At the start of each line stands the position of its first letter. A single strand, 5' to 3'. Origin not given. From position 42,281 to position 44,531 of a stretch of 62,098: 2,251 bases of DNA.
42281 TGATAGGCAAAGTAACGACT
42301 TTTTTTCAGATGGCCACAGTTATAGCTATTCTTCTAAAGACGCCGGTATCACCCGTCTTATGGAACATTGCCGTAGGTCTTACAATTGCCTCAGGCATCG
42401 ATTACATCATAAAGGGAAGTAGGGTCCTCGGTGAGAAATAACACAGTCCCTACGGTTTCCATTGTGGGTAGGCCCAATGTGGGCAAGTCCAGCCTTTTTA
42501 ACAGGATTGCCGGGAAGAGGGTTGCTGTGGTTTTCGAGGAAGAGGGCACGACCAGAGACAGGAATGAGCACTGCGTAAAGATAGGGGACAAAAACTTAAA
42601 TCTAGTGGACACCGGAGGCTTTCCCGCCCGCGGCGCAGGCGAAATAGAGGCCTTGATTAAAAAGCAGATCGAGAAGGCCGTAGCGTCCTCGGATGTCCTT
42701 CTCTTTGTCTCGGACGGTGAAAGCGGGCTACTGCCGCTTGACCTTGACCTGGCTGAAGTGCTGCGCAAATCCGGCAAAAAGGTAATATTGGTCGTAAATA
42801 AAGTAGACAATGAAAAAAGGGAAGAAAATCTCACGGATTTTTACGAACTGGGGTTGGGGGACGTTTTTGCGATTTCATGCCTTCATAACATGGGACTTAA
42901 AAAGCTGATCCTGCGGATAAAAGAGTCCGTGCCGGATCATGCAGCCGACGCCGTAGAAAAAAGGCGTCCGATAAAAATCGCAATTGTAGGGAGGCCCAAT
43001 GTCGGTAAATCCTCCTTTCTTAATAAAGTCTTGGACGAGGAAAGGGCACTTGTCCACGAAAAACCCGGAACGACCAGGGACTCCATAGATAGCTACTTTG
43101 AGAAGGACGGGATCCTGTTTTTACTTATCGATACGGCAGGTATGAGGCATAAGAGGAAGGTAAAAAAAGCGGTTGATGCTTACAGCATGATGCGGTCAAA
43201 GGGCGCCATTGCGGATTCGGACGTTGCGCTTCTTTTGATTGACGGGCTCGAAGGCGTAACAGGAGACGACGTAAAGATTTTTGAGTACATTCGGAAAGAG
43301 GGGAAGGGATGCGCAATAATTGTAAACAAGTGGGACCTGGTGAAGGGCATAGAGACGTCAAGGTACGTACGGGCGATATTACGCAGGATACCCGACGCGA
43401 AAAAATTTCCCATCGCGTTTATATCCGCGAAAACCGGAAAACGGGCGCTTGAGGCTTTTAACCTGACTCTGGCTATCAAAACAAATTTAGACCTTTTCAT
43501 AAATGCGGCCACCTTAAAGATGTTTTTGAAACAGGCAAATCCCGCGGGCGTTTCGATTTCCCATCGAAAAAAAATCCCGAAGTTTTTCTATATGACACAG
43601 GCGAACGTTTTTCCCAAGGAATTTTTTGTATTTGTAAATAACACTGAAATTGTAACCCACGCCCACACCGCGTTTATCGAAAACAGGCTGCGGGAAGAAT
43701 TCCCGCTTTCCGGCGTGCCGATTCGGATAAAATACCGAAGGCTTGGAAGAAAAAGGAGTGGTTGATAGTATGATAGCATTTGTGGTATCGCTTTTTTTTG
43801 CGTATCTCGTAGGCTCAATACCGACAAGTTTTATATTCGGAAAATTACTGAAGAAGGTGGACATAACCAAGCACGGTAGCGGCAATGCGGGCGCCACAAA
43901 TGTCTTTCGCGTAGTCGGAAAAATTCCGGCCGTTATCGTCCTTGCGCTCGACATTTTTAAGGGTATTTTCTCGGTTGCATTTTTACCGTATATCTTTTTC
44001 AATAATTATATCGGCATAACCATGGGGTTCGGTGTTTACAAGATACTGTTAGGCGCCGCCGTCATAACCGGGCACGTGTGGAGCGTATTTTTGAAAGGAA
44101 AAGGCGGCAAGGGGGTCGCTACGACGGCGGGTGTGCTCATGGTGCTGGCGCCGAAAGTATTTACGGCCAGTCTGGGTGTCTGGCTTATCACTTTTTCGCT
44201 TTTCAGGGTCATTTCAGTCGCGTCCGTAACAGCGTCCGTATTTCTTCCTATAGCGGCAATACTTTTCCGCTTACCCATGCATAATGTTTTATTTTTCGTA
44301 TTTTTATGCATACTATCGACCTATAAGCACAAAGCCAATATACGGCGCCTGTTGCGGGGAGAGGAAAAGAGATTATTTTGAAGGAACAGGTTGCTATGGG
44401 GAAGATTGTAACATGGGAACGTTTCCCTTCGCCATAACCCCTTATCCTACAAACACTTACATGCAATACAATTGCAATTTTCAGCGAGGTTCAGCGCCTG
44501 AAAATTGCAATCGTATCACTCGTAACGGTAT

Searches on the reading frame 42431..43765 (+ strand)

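Call 12: search_protein_families(library=pfam, proteins=[window:42431-43765:+], max_evalue=0.001)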
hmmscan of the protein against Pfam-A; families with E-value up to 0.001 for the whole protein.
window:42431-43765:+ (444 aa): 13 families
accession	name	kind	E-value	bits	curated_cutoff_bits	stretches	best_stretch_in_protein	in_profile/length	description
PF01926.29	MMR_HSR1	-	1.4e-52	177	21.9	2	8-124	1-113/113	50S ribosome-binding GTPase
PF02421.24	FeoB_N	-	1.2e-19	70.8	27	2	8-157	2-150/156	Ferrous iron transport protein B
PF00009.33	GTP_EFTU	-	8.9e-17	61.7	26.5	2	210-340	51-176/188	Elongation factor Tu GTP binding domain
PF14714.11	KH_dom-like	-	1.5e-15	57.7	27.3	1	361-436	6-81/81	KH-domain-like of EngA bacterial GTPase enzymes, C-terminal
PF00350.29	Dynamin_N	-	7.7e-13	49.3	27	0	183-215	1-33/168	Dynamin family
PF04548.22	AIG1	-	5.3e-08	32.9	27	0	9-93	3-90/212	AIG1 family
PF03193.22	RsgA_GTPase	-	5.5e-08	33.3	30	0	112-227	50-160/174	RsgA GTPase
PF08477.19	Roc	-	9.1e-07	29.6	27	0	182-244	1-72/119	Ras of Complex, Roc, domain of DAPkinase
PF00071.28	Ras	-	1.7e-05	24.9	21.6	0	182-262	1-78/162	Ras family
PF13479.12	AAA_24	-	0.00033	21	27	0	180-208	2-27/195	AAA domain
PF10662.15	PduV-EutP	-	0.00047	20.4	21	0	80-164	57-142/143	Ethanolamine utilisation - propanediol utilisation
PF02492.25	cobW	-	0.00051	20.1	20.7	0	8-96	2-93/180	CobW/HypB/UreG, nucleotide-binding domain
PF16897.10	MMR_HSR1_Xtn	-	0.00061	20.2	35.2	0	117-163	57-100/106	C-terminal region of MMR_HSR1 domain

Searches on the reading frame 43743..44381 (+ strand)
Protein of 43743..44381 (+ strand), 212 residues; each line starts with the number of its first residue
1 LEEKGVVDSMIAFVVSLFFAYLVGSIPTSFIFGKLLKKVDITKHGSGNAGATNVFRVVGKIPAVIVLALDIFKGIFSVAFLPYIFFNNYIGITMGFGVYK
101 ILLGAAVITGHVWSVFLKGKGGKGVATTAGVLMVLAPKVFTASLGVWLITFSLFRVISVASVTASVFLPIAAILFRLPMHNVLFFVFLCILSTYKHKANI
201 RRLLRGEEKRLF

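Call 12: search_protein_families(library=pfam, proteins=[window:43743-44381:+], max_evalue=0.001)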
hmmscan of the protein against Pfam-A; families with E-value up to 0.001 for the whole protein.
window:43743-44381:+ (212 aa): 1 family
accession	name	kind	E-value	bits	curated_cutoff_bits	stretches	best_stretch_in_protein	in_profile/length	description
PF02660.20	G3P_acyltransf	-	3.8e-50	170.6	24.1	1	19-203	1-164/164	Glycerol-3-phosphate acyltransferase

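Call 45: find_homologous_proteins(query=window:43770-44381:+, max_evalue=1e-40)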
Query window:43770-44381:+ (203 aa): 289 proteins with E <= 1e-40 among 8000 candidates; the best 120 are listed.
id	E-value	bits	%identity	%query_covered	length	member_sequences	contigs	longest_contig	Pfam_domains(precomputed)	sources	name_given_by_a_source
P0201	7.6e-121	420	100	100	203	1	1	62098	PF02660.21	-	-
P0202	8.9e-110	383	90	100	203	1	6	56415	PF02660.21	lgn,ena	-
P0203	1.4e-85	304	72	100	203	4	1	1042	PF02660.21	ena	-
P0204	1.6e-84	301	70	100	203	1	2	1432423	PF02660.21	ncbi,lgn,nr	ncbi:MAG: glycerol-3-phosphate 1-O-acyltransferase PlsY [Candidatus Omnitrophota bacterium]|nr:MAG: 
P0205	1.6e-84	301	71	100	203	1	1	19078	PF02660.21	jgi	jgi:glycerol-3-phosphate acyltransferase PlsY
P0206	1.7e-84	301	70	100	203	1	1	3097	PF02660.21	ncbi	-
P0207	5.5e-84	299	69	100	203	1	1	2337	PF02660.21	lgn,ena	-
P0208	1.5e-83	298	70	100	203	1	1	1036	PF02660.21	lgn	-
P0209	2.2e-83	297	69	100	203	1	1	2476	PF02660.21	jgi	jgi:glycerol-3-phosphate acyltransferase PlsY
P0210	2.1e-82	294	70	100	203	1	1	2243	PF02660.21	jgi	-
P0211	8.3e-82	292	71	100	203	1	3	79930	PF02660.21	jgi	jgi:glycerol-3-phosphate acyltransferase PlsY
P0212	3.4e-81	290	68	100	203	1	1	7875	PF02660.21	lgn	-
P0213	1.1e-79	285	66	100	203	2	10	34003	PF02660.21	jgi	-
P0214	2.9e-79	284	63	100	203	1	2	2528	PF02660.21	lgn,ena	-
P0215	3.6e-79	284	65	100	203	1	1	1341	PF02660.21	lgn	-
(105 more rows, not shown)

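Call 46: find_encoding_contigs(protein=P0202, flank=7000, max_places=4)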
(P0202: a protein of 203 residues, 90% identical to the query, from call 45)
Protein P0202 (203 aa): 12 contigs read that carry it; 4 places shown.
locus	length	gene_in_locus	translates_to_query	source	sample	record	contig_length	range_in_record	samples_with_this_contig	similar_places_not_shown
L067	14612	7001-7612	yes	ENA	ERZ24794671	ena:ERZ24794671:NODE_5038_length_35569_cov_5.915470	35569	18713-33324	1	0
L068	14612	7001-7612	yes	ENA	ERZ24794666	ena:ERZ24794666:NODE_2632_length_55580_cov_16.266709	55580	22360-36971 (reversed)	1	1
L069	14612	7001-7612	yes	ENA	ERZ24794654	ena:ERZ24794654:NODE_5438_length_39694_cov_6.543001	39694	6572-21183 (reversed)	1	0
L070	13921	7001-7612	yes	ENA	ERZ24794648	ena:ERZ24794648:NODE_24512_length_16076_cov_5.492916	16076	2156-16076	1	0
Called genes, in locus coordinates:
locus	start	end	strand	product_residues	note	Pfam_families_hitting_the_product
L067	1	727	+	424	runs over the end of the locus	PF00675:Peptidase_M16, PF05193:Peptidase_M16_C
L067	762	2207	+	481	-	PF02878:PGM_PMM_I, PF02879:PGM_PMM_II, PF02880:PGM_PMM_III, PF00408:PGM_PMM_IV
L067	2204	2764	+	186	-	PF00300:His_Phos_1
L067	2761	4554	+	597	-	PF00009:GTP_EFTU, PF03144:GTP_EFTU_D2, PF00679:EFG_C, PF06421:LepA_C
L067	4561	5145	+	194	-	PF10502:Peptidase_S26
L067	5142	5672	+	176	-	PF01066:CDP-OH_P_transf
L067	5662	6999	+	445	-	PF00071:Ras (faint), PF00350:Dynamin_N (faint), PF01926:MMR_HSR1, PF02421:FeoB_N, PF03193:RsgA_GTPase (faint), PF00009:GTP_EFTU, PF01926:MMR_HSR1, PF14714:KH_dom-like, +2 more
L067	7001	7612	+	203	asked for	PF02660:G3P_acyltransf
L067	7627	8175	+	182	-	-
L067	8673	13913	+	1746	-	PF02369:Big_1 (faint), PF16655:PhoD_N (faint), PF16656:Pur_ac_phosph_N (faint), PF00041:fn3 (faint), PF23376:Fn3_VIN3 (faint), PF25059:FN3_DSCAM-DSCAML_C (faint), PF13620:CarboxypepD_reg (faint), PF00404:Dockerin_1 (weak)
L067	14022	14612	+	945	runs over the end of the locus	?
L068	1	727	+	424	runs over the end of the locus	PF00675:Peptidase_M16, PF05193:Peptidase_M16_C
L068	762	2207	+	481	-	PF02878:PGM_PMM_I, PF02879:PGM_PMM_II, PF02880:PGM_PMM_III, PF00408:PGM_PMM_IV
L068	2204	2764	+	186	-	PF00300:His_Phos_1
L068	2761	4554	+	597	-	PF00009:GTP_EFTU, PF03144:GTP_EFTU_D2, PF00679:EFG_C, PF06421:LepA_C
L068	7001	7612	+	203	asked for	PF02660:G3P_acyltransf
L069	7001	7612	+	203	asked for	PF02660:G3P_acyltransf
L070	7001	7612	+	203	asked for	PF02660:G3P_acyltransf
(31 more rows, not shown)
